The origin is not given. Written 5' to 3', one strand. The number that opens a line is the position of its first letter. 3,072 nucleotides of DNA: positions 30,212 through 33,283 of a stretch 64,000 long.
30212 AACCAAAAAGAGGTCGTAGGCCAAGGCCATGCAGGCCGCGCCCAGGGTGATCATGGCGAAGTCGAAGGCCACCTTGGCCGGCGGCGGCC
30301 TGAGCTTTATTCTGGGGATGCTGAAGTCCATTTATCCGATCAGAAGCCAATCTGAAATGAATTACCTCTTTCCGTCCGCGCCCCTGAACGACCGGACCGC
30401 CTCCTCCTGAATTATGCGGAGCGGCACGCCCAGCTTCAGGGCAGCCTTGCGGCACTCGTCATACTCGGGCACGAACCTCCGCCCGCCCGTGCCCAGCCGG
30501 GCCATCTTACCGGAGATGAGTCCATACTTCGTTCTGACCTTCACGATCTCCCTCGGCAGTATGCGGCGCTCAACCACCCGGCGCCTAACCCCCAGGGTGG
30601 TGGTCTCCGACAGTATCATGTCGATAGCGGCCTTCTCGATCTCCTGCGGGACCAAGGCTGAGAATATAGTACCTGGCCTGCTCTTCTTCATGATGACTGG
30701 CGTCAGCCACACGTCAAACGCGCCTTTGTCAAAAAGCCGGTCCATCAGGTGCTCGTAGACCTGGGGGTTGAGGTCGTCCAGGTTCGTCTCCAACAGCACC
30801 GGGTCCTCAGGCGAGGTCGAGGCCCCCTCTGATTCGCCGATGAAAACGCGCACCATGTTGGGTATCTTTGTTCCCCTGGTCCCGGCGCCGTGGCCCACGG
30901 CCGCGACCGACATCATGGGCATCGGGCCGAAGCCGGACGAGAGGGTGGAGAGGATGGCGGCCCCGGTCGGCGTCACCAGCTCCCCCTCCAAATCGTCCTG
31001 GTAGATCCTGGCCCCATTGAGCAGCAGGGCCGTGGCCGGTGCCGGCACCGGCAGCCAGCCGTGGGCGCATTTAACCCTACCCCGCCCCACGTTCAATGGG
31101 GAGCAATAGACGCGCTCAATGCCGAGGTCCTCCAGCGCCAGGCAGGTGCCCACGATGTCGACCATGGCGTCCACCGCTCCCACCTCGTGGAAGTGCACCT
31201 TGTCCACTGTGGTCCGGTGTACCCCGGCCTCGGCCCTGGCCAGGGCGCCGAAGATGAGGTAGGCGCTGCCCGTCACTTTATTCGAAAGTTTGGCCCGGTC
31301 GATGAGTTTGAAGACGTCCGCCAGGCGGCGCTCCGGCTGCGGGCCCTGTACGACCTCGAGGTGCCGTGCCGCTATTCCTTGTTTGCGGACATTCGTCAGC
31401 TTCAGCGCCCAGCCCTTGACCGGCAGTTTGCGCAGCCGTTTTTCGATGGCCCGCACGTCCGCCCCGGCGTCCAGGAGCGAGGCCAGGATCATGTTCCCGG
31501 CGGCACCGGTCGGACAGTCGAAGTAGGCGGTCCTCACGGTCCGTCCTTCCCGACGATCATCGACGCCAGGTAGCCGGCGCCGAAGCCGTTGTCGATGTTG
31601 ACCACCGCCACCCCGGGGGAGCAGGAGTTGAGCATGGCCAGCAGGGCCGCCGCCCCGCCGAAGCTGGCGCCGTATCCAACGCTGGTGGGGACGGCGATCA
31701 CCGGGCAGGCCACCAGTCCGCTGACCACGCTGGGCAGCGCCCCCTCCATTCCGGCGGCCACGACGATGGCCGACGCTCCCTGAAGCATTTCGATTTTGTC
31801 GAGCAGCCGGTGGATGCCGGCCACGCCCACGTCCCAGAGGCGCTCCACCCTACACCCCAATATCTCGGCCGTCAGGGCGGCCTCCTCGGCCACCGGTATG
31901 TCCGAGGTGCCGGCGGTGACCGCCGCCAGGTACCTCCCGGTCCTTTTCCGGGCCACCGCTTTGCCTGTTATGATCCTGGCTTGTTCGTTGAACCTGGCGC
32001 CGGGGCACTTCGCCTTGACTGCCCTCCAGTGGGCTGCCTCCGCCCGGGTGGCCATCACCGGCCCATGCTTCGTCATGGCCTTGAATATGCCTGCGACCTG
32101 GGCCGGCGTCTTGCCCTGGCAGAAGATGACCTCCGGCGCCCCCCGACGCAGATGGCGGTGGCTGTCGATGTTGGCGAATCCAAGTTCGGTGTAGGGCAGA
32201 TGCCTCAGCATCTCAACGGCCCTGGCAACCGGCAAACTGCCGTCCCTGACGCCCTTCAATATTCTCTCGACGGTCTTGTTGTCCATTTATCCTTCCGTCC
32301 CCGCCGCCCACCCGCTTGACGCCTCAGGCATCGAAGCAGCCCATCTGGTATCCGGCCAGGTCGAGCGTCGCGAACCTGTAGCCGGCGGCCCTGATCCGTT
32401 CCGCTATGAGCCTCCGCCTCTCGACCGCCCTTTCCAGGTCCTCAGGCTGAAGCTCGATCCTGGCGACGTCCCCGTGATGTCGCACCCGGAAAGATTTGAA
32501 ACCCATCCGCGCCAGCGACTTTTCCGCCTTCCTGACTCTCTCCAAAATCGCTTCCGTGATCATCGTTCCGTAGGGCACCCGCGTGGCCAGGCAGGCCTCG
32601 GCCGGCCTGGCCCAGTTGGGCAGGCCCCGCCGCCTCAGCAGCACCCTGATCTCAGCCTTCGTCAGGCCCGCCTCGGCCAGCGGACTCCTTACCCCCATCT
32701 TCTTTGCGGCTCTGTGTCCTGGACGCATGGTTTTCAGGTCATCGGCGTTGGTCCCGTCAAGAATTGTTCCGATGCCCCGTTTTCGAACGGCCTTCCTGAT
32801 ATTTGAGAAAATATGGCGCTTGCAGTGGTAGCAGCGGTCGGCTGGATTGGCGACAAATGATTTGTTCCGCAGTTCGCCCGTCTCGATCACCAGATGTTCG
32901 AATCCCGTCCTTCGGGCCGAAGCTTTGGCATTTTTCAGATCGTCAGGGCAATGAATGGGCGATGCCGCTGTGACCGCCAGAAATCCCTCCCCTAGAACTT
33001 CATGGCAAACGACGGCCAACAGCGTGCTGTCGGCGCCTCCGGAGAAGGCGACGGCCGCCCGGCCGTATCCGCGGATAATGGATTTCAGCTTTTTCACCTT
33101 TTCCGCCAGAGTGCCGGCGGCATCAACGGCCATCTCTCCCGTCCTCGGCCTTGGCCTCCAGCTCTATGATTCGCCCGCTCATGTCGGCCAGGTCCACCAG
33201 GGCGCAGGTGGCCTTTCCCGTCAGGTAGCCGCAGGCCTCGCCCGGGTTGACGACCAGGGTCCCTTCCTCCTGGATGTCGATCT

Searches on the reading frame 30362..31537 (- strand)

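Call 53: search_protein_families(library=pfam, proteins=[window:30362-31537:-], max_evalue=0.0001)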
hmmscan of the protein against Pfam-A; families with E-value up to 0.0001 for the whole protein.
window:30362-31537:- (391 aa): 1 family
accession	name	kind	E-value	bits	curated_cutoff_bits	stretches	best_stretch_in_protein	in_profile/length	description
PF01969.22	Ni_insertion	-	9.3e-135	450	22.1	1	4-376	1-374/375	Nickel insertion protein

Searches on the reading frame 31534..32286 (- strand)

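Call 53: search_protein_families(library=pfam, proteins=[window:31534-32286:-], max_evalue=0.0001)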
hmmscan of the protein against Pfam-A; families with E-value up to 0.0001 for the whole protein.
window:31534-32286:- (250 aa): 1 family
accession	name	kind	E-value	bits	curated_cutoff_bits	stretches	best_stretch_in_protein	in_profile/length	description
PF00731.26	AIRC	-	1.4e-13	51.1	30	1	123-246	5-128/148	AIR carboxylase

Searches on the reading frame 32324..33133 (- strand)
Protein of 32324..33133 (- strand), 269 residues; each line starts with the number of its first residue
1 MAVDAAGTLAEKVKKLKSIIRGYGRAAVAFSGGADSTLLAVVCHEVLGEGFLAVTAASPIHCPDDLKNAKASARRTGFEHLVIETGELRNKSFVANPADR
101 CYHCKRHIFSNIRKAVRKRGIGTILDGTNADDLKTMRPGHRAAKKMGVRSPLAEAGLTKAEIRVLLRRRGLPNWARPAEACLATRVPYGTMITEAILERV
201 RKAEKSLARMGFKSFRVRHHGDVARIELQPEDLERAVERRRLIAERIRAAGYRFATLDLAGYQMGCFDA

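Call 53: search_protein_families(library=pfam, proteins=[window:32324-33133:-], max_evalue=0.0001)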
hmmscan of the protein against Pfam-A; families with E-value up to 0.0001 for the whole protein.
window:32324-33133:- (269 aa): 2 families
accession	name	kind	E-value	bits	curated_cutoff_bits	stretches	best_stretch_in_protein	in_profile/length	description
PF24167.1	DUF7411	-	4e-06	27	28.7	1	26-132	3-107/194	Family of unknown function (DUF7411)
PF02540.23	NAD_synthase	-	3.7e-05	23.4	21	1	25-86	20-82/242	NAD synthase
